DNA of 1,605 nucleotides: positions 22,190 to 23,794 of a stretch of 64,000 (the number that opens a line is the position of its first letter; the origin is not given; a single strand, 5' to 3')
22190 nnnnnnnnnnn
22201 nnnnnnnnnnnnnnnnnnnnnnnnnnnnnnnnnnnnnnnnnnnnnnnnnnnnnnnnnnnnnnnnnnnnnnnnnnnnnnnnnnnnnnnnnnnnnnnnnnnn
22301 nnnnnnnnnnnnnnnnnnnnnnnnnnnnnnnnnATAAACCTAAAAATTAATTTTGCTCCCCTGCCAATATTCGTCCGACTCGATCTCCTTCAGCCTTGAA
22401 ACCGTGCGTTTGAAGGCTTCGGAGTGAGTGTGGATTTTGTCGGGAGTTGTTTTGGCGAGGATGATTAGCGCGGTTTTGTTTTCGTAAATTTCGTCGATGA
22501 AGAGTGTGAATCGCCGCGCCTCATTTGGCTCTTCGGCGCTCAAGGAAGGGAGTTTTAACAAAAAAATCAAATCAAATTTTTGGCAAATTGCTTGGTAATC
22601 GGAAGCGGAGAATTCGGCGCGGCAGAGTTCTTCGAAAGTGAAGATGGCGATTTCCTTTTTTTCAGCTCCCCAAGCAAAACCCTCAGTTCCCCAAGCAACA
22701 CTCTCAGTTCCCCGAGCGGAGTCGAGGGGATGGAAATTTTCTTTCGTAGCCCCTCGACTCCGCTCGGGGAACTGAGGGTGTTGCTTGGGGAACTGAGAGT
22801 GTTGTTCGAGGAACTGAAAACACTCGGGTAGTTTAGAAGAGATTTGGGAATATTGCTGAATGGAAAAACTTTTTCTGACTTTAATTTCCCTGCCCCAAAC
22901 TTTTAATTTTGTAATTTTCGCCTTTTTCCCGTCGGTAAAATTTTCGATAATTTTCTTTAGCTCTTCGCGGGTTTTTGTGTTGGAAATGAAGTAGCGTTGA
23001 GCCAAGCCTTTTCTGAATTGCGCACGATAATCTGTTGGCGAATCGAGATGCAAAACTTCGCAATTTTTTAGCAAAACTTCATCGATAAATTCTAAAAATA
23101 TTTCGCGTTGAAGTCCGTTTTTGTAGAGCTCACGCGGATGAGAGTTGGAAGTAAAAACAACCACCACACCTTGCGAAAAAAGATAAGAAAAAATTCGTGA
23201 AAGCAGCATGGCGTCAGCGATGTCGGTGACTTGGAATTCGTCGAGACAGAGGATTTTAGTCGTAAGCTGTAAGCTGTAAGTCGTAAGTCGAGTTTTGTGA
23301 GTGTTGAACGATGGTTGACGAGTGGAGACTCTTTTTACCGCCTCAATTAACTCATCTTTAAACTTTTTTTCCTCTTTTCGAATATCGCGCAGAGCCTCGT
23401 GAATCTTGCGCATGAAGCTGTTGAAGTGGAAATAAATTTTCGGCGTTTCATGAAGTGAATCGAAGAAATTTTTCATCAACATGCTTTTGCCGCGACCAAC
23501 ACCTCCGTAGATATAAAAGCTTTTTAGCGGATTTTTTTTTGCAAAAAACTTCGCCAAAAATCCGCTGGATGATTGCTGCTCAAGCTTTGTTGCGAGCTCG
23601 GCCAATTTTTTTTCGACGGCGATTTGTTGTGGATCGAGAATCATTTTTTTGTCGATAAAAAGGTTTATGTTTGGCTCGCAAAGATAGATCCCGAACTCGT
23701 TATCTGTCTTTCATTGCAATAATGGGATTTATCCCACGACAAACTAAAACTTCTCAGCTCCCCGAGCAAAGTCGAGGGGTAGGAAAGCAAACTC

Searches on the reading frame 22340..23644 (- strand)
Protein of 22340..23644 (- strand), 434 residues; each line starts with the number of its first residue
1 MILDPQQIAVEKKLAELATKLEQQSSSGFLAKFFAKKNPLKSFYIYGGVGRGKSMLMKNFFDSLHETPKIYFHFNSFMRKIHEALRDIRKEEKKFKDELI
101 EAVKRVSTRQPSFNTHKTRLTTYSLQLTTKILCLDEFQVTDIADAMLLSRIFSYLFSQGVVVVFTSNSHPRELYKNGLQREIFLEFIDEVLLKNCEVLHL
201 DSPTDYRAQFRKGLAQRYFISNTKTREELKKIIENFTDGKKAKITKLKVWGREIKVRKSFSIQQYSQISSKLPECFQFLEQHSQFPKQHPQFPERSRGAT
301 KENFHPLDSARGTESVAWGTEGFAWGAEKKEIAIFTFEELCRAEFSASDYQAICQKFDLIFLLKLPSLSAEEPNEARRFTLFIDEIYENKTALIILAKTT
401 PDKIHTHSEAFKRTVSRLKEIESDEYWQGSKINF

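Call 20: find_homologous_proteins(query=window:22340-23644:-, max_evalue=1e-20)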
Query window:22340-23644:- (434 aa): 3602 proteins with E <= 1e-20 among 8000 candidates; the best 120 are listed.
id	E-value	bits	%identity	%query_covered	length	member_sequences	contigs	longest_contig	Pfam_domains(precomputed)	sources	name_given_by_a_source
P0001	1.4e-286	968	100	100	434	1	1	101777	PF03969.23,PF01637.25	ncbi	-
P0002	2.9e-174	598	76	60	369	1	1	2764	PF03969.23,PF13401.13,PF13191.13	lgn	-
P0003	5.3e-151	521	60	100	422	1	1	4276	PF03969.23,PF13401.13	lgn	-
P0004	6.7e-148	511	69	60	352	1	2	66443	PF03969.23,PF13401.13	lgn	-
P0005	1.2e-147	510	70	60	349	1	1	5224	PF13173.13,PF03969.23,PF13401.13,PF13191.13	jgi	-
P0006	2.7e-146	506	58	100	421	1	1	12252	PF13173.13,PF03969.23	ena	-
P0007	3.8e-146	505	59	100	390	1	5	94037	PF13173.13,PF03969.23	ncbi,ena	-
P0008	1.8e-145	503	67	60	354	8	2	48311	PF13173.13,PF00308.25,PF03969.23,PF13401.13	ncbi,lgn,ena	-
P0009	5.6e-145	501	66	60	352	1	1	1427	PF03969.23,PF13401.13,PF13191.13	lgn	-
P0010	1.7e-144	500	64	63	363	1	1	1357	PF13173.13,PF00308.25,PF03969.23,PF13401.13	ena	-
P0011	4.3e-144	498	66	60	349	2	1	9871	PF03969.23,PF13401.13,PF13191.13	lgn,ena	-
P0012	2.3e-143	496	55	100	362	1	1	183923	PF13173.13,PF03969.23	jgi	jgi:cell division protein ZapE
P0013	4.7e-143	495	58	100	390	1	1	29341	PF13173.13,PF03969.23,PF13401.13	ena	-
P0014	5.7e-143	495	67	59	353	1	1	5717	PF13173.13,PF00308.25,PF03969.23,PF13401.13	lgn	-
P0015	2.4e-142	493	66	60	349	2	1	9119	PF03969.23,PF13401.13,PF00931.29,PF13191.13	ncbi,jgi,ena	jgi:cell division protein ZapE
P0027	4.5e-137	475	56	100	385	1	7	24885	PF03969.23,PF13191.13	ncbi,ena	-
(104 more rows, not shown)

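Call 22: find_encoding_contigs(protein=P0001, flank=1000, max_places=3)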
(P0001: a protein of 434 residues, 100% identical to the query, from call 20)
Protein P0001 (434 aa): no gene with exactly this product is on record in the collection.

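Call 23: list_cluster_members(proteins=[P0001, P0003, P0006, P0007, P0027])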
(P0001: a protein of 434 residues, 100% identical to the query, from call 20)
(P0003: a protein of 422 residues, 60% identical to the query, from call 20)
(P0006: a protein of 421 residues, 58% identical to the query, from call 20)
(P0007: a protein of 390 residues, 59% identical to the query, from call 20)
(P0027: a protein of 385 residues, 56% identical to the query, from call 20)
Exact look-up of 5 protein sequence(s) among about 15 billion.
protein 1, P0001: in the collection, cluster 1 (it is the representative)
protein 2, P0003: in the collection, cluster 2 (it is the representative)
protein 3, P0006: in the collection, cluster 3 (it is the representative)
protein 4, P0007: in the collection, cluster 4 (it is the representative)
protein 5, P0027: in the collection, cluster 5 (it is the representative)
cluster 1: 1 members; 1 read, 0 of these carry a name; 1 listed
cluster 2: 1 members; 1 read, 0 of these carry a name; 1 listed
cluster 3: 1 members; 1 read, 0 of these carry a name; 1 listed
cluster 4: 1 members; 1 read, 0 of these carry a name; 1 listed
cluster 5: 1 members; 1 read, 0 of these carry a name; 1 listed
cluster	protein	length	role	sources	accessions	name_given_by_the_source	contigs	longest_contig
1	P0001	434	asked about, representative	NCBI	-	-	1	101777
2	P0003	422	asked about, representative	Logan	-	-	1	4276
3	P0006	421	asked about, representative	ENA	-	-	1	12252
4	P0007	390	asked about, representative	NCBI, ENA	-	-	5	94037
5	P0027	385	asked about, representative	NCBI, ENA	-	-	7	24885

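Call 24: find_encoding_contigs(protein=P0004, flank=10000, max_places=2)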
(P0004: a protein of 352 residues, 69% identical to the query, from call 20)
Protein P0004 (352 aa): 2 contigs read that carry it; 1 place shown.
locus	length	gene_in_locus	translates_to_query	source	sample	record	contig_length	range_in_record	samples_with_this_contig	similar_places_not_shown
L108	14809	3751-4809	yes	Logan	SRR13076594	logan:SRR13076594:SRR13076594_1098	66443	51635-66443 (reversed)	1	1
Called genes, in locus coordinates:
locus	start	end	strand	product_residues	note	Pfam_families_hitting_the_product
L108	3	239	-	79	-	?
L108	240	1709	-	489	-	PF00361:Proton_antipo_M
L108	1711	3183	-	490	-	PF00361:Proton_antipo_M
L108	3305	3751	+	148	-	-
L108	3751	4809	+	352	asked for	PF03969:AFG1_ATPase, PF13401:AAA_22 (weak)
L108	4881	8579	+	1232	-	-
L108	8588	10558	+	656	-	PF00890:FAD_binding_2 (weak), PF01134:GIDA, PF07992:Pyr_redox_2 (weak), PF12831:FAD_oxidored, PF21680:GIDA_C_1st, PF13932:SAM_GIDA_C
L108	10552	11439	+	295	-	PF07719:TPR_2 (faint), PF12569:NatA_aux_su (faint), PF13174:TPR_6 (faint), PF13181:TPR_8 (faint), PF13374:TPR_10 (faint), PF13424:TPR_12 (faint), PF14559:TPR_19 (weak), PF14559:TPR_19 (weak), +13 more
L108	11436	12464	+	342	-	PF00437:T2SSE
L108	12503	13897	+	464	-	PF00324:AA_permease, PF13520:AA_permease_2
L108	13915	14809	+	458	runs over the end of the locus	PF00324:AA_permease, PF13520:AA_permease_2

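Call 25: find_encoding_contigs(protein=P0007, flank=10000, max_places=2)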
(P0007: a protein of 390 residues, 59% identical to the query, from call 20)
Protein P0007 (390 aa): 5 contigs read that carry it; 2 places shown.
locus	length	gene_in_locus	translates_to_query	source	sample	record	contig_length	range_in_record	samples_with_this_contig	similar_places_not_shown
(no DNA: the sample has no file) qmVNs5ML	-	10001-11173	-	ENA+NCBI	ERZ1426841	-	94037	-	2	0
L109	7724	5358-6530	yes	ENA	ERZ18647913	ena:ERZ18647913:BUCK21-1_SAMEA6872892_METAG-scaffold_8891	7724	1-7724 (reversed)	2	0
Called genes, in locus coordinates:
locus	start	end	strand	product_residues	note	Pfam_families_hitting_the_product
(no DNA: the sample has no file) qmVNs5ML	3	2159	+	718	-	PF01966:HD, PF13328:HD_4, PF04607:RelA_SpoT, PF02824:TGS, PF19296:RelA_AH, PF28438:RelA_RIS, PF01842:ACT (weak), PF13291:ACT_4, +1 more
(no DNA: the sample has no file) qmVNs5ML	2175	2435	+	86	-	PF19883:DUF6356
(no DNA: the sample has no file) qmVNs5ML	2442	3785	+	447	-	PF07992:Pyr_redox_2 (faint), PF13454:NAD_binding_9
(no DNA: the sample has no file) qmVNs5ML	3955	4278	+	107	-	PF07690:MFS_1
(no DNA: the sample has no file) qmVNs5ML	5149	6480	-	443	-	PF00275:EPSP_synthase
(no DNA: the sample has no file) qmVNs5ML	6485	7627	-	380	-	PF00361:Proton_antipo_M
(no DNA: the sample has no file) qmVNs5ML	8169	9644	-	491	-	PF00361:Proton_antipo_M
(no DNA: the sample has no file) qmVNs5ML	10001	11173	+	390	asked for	PF03969:AFG1_ATPase, PF13173:AAA_14 (faint), PF03969:AFG1_ATPase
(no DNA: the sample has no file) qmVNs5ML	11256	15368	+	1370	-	-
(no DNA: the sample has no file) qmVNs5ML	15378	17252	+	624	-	PF00890:FAD_binding_2 (faint), PF01134:GIDA, PF03486:HI0933_like (faint), PF07992:Pyr_redox_2 (weak), PF12831:FAD_oxidored, PF21680:GIDA_C_1st, PF13932:SAM_GIDA_C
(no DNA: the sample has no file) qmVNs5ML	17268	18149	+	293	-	PF13374:TPR_10 (faint), PF14938:SNAP (faint), PF21033:RMD1-3 (faint), PF13414:TPR_11 (weak), PF14559:TPR_19, PF13414:TPR_11 (weak), PF14559:TPR_19 (weak), PF13431:TPR_17 (weak), +15 more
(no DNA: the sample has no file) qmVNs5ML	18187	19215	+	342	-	PF00437:T2SSE, PF13401:AAA_22 (faint)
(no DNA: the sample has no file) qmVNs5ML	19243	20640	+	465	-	PF00324:AA_permease, PF13520:AA_permease_2, PF13906:AA_permease_C (weak)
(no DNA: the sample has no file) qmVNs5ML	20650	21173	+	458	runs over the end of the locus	PF00324:AA_permease, PF13520:AA_permease_2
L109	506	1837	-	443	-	PF00275:EPSP_synthase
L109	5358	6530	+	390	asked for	PF03969:AFG1_ATPase, PF13173:AAA_14 (faint), PF03969:AFG1_ATPase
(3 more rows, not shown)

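Call 26: find_encoding_contigs(protein=P0002, flank=10000, max_places=2)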
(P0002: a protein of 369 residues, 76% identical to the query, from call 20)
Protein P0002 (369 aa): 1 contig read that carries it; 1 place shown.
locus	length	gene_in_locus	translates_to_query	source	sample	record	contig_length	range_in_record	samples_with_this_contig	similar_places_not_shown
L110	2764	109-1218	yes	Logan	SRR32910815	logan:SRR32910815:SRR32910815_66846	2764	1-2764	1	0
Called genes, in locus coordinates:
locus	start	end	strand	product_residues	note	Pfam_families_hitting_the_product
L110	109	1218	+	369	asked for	PF03969:AFG1_ATPase, PF13191:AAA_16 (faint), PF13401:AAA_22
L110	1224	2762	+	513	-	?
